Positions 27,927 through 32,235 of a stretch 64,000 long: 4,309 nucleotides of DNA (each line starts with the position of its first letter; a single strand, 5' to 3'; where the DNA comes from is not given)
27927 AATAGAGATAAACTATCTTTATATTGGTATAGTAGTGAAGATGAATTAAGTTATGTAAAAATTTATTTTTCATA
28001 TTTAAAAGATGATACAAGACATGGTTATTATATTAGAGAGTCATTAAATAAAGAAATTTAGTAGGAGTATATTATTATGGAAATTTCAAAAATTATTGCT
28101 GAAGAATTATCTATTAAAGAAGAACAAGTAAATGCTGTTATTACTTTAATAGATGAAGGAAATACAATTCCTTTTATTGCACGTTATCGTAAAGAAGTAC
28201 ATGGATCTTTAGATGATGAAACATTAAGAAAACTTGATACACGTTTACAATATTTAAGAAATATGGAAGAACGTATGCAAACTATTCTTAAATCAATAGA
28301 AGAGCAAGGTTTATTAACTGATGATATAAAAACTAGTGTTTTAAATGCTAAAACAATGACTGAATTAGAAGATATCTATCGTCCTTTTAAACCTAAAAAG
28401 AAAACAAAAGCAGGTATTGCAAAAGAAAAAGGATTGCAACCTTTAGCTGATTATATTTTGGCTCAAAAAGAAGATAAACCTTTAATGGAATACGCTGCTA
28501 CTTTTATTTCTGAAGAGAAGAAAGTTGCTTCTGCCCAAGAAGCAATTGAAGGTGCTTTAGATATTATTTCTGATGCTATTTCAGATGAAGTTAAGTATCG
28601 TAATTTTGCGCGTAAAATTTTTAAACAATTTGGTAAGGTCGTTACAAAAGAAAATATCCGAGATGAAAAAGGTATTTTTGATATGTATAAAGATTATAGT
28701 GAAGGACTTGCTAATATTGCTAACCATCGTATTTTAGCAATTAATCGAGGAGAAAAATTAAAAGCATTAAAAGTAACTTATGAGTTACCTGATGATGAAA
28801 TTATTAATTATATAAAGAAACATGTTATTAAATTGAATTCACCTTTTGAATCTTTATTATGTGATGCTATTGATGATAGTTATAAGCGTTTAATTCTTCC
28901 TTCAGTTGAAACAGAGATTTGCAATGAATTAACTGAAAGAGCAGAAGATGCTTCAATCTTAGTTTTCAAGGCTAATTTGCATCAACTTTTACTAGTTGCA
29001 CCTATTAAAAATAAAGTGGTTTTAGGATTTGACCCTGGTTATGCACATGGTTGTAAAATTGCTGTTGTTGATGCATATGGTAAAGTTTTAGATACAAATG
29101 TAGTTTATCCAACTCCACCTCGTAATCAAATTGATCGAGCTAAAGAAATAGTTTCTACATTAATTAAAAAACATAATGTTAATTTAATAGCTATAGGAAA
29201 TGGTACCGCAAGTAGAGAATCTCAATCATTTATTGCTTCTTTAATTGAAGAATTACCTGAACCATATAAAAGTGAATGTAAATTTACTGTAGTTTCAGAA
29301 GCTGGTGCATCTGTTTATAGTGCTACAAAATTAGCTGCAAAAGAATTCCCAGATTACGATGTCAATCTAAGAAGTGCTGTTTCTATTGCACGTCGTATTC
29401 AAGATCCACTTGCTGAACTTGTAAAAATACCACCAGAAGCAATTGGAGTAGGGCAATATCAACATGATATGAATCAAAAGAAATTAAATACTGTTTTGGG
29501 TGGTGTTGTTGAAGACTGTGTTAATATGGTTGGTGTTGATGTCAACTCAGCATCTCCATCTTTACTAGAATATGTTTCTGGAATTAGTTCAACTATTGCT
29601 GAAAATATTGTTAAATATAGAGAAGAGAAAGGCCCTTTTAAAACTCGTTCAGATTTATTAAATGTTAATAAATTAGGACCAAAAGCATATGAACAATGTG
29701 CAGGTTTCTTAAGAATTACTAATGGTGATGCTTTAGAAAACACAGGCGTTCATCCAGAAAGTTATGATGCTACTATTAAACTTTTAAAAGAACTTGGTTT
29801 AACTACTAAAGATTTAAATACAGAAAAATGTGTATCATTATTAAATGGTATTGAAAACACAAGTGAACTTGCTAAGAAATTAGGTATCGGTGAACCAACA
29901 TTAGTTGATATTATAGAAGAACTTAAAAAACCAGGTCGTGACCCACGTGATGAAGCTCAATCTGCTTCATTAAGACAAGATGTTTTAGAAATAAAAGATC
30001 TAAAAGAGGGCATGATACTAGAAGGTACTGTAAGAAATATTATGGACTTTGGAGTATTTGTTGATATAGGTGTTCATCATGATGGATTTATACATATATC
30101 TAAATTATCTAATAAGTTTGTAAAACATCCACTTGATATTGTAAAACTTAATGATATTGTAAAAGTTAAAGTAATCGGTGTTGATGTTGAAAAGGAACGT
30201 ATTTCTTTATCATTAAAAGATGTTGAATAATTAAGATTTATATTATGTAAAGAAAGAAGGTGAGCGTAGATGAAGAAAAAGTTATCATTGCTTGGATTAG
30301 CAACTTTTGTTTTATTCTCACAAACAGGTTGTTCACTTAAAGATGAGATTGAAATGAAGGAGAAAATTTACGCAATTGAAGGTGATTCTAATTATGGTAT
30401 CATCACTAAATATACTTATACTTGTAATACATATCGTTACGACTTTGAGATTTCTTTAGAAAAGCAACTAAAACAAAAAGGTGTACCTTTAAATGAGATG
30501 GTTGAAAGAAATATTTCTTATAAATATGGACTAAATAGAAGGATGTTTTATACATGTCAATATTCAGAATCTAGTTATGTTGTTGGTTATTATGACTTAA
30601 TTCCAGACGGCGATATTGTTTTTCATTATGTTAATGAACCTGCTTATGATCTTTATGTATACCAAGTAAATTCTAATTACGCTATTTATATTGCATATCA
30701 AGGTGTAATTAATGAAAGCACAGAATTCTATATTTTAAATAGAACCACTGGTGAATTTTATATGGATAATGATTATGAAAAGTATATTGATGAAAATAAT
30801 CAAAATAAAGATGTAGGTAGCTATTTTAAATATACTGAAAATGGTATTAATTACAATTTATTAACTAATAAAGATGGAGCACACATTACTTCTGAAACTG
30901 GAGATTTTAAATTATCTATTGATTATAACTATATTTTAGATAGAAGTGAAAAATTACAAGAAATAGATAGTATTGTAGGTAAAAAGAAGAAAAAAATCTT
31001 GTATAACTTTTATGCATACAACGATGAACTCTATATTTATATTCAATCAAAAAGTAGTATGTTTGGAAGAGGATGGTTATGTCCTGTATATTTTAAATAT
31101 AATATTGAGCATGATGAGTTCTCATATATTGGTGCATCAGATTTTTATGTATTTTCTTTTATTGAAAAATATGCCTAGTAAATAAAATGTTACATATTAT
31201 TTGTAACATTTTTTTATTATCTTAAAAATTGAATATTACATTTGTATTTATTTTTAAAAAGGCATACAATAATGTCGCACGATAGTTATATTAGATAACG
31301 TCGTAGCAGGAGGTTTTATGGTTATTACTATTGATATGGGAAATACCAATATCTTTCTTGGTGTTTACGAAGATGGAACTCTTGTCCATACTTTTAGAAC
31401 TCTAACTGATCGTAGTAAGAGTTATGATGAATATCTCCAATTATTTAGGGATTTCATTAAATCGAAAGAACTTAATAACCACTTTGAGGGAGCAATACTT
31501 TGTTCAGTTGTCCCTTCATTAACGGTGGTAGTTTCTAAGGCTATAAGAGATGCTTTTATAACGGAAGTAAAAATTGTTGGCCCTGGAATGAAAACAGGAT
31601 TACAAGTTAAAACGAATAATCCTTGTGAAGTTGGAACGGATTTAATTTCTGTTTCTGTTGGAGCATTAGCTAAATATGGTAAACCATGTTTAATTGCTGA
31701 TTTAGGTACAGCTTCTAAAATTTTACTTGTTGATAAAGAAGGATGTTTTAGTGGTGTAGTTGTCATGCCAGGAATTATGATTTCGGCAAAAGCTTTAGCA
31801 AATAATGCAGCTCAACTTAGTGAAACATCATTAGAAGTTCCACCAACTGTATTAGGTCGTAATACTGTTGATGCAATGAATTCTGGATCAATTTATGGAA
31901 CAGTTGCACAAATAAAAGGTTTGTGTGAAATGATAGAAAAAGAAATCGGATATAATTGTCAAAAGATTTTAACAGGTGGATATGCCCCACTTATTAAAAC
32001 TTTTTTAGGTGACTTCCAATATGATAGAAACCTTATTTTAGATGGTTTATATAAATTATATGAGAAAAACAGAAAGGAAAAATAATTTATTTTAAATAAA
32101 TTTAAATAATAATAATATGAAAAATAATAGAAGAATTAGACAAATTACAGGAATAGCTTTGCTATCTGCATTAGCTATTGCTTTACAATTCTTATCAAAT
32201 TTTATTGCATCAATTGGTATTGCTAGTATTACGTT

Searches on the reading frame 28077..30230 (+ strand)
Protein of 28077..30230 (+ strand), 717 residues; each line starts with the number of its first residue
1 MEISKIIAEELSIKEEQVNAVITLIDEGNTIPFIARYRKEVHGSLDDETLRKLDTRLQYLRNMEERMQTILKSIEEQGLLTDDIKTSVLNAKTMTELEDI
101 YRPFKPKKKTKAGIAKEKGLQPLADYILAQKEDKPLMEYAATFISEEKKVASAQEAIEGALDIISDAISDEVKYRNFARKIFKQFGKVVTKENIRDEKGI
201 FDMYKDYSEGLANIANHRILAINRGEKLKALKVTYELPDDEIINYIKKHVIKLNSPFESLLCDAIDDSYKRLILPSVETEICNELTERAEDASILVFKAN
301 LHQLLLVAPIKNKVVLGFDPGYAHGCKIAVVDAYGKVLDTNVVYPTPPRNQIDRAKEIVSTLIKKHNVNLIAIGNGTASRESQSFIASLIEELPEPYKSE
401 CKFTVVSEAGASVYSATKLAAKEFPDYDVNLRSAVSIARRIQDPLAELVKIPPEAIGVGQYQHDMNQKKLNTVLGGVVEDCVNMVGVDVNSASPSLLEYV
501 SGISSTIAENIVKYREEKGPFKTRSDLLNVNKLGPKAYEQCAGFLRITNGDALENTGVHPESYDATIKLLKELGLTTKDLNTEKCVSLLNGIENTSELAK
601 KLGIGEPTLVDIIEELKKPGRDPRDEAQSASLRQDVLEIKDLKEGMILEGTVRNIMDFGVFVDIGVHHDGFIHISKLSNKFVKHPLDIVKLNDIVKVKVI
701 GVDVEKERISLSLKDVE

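Call 57: search_protein_families(library=pfam, proteins=[window:28077-30230:+], max_evalue=0.00001)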
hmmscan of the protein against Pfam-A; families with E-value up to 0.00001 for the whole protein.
window:28077-30230:+ (717 aa): 9 families
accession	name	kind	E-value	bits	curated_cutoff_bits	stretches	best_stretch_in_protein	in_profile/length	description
PF16921.10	Tex_YqgF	-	2.7e-53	180.1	27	1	313-442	1-126/126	Tex protein YqgF-like domain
PF09371.15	Tex_N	-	8.2e-32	109.2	32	1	1-75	1-75/75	Tex-like protein N-terminal domain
PF12836.13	HHH_3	-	7.1e-30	103.4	27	1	482-546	1-65/65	Helix-hairpin-helix motif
PF00575.29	S1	-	4.3e-21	75.5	22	1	642-714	2-74/74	S1 RNA binding domain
PF22706.1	Tex_central_region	-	3.8e-19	69.8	27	1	137-297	7-178/178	Tex central region-like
PF17674.7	HHH_9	-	1.1e-18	68.3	23.1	1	552-624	2-70/70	HHH domain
PF14635.12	HHH_7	-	2.7e-10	41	27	1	460-547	10-103/104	Helix-hairpin-helix motif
PF14639.11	YqgF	-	5.2e-09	36.5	35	1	329-449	24-147/150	Holliday-junction resolvase-like of SPT6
PF23459.1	S1_RRP5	-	5.1e-07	30.6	27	1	642-713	1-72/72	RRP5 S1 domain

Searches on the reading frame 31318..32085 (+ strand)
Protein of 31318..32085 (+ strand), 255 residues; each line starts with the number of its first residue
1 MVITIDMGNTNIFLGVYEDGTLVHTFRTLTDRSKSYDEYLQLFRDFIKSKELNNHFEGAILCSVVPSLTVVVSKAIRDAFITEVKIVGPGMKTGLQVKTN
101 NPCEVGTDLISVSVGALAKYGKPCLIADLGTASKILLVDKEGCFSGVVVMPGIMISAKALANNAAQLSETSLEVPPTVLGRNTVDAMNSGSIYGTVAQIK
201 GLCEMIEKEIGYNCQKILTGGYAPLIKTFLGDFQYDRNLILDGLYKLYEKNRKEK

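Call 57: search_protein_families(library=pfam, proteins=[window:31318-32085:+], max_evalue=0.00001)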
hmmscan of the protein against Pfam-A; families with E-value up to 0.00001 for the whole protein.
window:31318-32085:+ (255 aa): 1 family
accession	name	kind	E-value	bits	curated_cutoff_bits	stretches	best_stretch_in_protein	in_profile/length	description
PF03309.20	Pan_kinase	-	2e-53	181.8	24.7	1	3-204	2-204/205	Type III pantothenate kinase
